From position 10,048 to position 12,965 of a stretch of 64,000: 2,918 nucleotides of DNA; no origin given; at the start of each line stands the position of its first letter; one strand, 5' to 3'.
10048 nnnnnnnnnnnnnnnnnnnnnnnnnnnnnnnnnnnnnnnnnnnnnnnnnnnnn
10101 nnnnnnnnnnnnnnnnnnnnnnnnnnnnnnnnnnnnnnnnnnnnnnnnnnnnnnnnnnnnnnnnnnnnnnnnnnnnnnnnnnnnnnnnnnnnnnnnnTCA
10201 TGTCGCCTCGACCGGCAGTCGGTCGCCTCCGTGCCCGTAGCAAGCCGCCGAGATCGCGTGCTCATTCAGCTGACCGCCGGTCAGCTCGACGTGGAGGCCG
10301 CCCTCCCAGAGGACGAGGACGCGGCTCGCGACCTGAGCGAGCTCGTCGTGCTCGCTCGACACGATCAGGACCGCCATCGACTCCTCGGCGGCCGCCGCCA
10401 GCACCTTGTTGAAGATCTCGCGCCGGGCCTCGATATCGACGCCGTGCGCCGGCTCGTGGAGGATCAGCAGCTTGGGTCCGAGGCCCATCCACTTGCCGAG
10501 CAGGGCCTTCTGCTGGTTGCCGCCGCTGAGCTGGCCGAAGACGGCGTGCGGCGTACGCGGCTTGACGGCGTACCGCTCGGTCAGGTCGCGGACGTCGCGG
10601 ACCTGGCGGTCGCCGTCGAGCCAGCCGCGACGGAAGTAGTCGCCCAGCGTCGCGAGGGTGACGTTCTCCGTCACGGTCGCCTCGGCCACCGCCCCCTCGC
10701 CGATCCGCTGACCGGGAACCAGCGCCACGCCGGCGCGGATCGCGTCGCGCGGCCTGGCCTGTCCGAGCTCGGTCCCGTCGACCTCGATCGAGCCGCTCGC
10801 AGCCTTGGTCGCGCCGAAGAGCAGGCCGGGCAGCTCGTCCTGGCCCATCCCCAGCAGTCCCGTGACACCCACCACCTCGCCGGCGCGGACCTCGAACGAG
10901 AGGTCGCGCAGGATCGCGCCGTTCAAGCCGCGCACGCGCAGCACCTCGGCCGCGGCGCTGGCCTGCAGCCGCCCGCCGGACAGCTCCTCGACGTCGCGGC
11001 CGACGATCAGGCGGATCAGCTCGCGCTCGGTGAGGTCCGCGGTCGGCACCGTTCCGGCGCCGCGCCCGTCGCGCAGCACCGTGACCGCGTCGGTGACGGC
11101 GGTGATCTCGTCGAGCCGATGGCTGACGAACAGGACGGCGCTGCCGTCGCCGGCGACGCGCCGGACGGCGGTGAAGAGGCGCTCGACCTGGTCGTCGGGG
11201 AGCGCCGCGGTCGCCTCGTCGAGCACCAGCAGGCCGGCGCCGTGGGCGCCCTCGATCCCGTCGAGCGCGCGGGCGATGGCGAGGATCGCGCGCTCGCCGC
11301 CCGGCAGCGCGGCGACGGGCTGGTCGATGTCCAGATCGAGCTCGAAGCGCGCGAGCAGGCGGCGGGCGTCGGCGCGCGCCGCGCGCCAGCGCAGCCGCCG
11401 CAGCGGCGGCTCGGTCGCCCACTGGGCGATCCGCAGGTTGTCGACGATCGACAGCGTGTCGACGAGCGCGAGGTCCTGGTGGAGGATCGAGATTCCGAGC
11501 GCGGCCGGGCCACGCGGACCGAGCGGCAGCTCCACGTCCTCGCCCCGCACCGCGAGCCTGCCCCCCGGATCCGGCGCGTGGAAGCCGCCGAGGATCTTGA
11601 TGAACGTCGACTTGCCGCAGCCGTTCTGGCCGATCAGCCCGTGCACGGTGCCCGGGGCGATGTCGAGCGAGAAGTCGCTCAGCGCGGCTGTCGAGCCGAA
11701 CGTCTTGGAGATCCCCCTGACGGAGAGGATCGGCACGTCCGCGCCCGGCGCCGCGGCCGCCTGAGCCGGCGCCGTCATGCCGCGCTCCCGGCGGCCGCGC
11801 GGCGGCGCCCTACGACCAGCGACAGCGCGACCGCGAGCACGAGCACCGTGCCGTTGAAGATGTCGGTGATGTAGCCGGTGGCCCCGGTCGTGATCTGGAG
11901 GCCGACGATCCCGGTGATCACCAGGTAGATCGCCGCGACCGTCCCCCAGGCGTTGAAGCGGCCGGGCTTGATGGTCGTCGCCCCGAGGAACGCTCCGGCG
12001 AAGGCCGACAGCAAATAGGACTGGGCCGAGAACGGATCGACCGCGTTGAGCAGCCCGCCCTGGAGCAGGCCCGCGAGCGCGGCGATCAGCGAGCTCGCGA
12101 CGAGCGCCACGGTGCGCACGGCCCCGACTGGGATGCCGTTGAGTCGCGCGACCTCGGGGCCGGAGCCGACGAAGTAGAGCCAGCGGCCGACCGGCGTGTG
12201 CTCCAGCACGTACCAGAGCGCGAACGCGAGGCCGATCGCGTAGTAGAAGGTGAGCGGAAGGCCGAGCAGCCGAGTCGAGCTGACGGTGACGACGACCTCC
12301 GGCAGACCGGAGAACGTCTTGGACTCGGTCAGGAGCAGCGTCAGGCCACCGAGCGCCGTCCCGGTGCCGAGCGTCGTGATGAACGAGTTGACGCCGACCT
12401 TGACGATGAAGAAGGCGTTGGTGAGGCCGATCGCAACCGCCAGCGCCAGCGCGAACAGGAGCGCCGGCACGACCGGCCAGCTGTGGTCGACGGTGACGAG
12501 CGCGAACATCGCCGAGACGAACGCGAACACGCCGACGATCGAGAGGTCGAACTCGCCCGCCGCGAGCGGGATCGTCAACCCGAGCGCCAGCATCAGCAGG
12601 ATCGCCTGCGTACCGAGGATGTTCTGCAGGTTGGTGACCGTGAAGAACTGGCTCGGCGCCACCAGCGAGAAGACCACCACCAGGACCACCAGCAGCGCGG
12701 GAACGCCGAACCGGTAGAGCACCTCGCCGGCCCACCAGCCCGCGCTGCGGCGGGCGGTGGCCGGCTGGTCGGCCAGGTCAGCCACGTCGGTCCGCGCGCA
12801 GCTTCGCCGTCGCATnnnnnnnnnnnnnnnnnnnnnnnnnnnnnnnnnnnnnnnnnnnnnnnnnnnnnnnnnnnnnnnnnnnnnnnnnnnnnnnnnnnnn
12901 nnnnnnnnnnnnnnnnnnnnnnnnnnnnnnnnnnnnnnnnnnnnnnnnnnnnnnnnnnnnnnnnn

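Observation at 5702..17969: Nine-gene translationally coupled operon placing a hydantoinase/oxoprolinase A-B pair inside an ABC importer, followed by a CoA-activation and beta-oxidation-like module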

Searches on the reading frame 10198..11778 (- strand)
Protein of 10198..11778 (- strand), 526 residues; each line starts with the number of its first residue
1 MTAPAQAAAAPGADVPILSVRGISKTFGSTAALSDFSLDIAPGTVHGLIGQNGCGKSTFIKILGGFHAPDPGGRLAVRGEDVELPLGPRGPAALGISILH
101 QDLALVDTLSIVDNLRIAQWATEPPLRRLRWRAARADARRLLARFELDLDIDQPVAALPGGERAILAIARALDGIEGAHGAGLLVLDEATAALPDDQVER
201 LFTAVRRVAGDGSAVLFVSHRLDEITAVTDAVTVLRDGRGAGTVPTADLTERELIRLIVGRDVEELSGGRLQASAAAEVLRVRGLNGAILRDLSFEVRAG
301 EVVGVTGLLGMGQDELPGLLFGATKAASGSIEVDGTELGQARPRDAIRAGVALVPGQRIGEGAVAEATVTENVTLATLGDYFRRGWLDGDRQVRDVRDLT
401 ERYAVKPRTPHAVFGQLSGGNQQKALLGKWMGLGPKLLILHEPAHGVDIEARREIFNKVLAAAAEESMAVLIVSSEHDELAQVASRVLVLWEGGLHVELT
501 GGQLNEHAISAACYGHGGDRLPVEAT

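Call 4: search_protein_families(library=pfam, proteins=[window:10198-11778:-])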
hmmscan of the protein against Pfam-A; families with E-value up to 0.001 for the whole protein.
window:10198-11778:- (526 aa): 3 families
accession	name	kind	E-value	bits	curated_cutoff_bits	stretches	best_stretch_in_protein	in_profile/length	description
PF00005.33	ABC_tran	-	5.7e-36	124.6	25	2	33-191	1-137/137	ABC transporter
PF02463.25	SMC_N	-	2.6e-06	27.5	40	0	141-234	126-211/220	RecF/RecN/SMC N terminal domain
PF13304.12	AAA_21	-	4.6e-06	27.3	27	0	46-86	2-44/304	AAA domain, putative AbiEii toxin, Type IV TA system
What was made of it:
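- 10198..11778 (-): Fused tandem-NBD ABC ATPase (526 aa), RbsA/AraG/XylG type. Two ABC_tran stretches (call 4).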

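Call 5: search_protein_families(library=ncbifam, proteins=[window:10198-11778:-])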
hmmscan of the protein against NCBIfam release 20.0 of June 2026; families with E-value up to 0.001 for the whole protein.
window:10198-11778:- (526 aa): 183 families (the best 25 are shown)
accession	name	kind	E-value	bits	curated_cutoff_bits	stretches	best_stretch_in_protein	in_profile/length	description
NF008442.0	PRK11288.1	equivalog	4.2e-107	358.5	689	1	15-509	5-491/504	L-arabinose ABC transporter ATP-binding protein AraG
NF010069.0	PRK13549.1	equivalog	1.2e-105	353.9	699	1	17-512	5-500/513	xylose ABC transporter ATP-binding protein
NF008030.0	PRK10762.1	equivalog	1.4e-100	337.4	745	1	16-515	3-493/501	ribose ABC transporter ATP-binding protein RbsA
NF041861.1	YtfR_transport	equivalog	7.1e-100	334.7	850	1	17-511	1-488/492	galactofuranose ABC transporter, ATP-binding protein YtfR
TIGR02633.1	xylG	equivalog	3.8e-93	312.6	723.65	1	18-511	2-497/500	D-xylose ABC transporter ATP-binding protein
NF007253.0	PRK09700.1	equivalog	7.9e-92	308.4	772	1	16-510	4-503/510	D-allose ABC transporter ATP-binding protein AlsA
NF040905.2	GguA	equivalog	9.2e-92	308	810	1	17-506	1-493/500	multiple monosaccharide ABC transporter ATP-binding protein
NF047930.1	ABC_ATP_B6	equivalog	2e-83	280.7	670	1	16-497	1-492/510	putative B6 ABC transporter ATP-binding protein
NF011967.0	PRK15439.1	equivalog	2.5e-83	280.3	586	1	15-516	9-502/510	autoinducer 2 ABC transporter ATP-binding protein LsrA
NF008215.0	PRK10982.1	equivalog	1.4e-81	274.6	828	1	17-493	13-482/506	galactose/methyl galactoside ABC transporter ATP-binding protein MglA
TIGR03410.1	urea_trans_UrtE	equivalog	3.6e-47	160.7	285.8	2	287-511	13-226/230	urea ABC transporter ATP-binding subunit UrtE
TIGR03864.1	PQQ_ABC_ATP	hypoth_equivalog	2.9e-44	151.3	302.25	2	18-243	2-213/236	ABC transporter, ATP-binding subunit, PQQ-dependent alcohol dehydrogenase system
TIGR01188.1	drrA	subfamily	2.1e-41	142.2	312.45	2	25-243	1-205/302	daunorubicin resistance ABC transporter, ATP-binding protein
TIGR04521.1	ECF_ATPase_2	equivalog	3.9e-41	141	330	3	288-498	19-226/279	energy-coupling factor transporter ATPase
TIGR02857.1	CydD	equivalog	2.5e-40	138.9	435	2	12-232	316-527/529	thiol reductant ABC exporter subunit CydD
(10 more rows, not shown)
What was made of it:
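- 10198..11778 (-): AraG scores 358 bits against a cut-off of 689 and XylG 354 against 699, so no equivalog is met (call 5).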

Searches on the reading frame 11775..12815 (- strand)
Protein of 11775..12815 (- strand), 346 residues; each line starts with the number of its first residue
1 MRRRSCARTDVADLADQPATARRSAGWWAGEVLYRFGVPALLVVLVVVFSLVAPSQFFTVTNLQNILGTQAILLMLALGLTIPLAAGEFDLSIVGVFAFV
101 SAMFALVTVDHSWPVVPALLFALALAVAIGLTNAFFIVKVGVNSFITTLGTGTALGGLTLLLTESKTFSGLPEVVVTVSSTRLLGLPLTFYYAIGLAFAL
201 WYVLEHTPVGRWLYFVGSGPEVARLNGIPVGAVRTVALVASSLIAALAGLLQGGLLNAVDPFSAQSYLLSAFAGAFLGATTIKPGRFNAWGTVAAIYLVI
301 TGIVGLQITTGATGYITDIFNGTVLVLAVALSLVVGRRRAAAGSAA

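Call 4: search_protein_families(library=pfam, proteins=[window:11775-12815:-])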
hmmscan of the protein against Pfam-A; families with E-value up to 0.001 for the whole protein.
window:11775-12815:- (346 aa): 1 family
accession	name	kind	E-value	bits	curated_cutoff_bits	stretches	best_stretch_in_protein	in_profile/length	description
PF02653.21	BPD_transp_2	-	6e-26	91.6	26.8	1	63-328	2-268/269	Branched-chain amino acid transport system / permease component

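Call 5: search_protein_families(library=ncbifam, proteins=[window:11775-12815:-])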
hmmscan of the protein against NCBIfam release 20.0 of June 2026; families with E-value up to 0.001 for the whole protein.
window:11775-12815:- (346 aa): 9 families
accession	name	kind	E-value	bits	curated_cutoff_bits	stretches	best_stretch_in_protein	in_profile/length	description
NF040906.3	GguB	equivalog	3.7e-31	108.7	450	2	36-181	5-150/375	multiple monosaccharide ABC transporter permease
NF007067.0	PRK09512.1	equivalog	1.7e-30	106.3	398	1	42-330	26-315/321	ribose ABC transporter permease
NF008441.0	PRK11285.1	equivalog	3.2e-28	98.8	378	1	24-331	18-322/333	L-arabinose ABC transporter permease AraH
NF007252.0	PRK09699.1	equivalog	9.9e-28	97.4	396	1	34-335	24-324/326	D-allose ABC transporter permease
NF011961.0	PRK15432.1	equivalog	1.8e-19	70.2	388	1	42-329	16-305/344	autoinducer 2 ABC transporter permease LsrC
NF007014.0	PRK09478.1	equivalog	1.8e-18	66.9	386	1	40-332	20-328/336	galactose/methyl galactoside ABC transporter permease MglC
NF011612.1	PRK15038.1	equivalog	2.6e-16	59.7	500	1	39-330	9-303/322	autoinducer 2 ABC transporter permease LsrD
NF008630.0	PRK11618.1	equivalog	1.1e-15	57.7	363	1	40-336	13-313/331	galactofuranose ABC transporter, permease protein YjfF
NF041862.1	YtfT_transport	equivalog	2.9e-12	46.4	535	1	40-321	27-313/339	galactofuranose ABC transporter, ATP-binding protein YtfT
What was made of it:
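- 11775..12785 (-): Single RbsC-type permease (BPD_transp_2). The start is either GTG 12785 (8-nt overlap) or ATG 12815 (38-nt overlap). It resembles the GguB/RbsC/AraH permeases but scores below their cut-offs (calls 4, 5).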
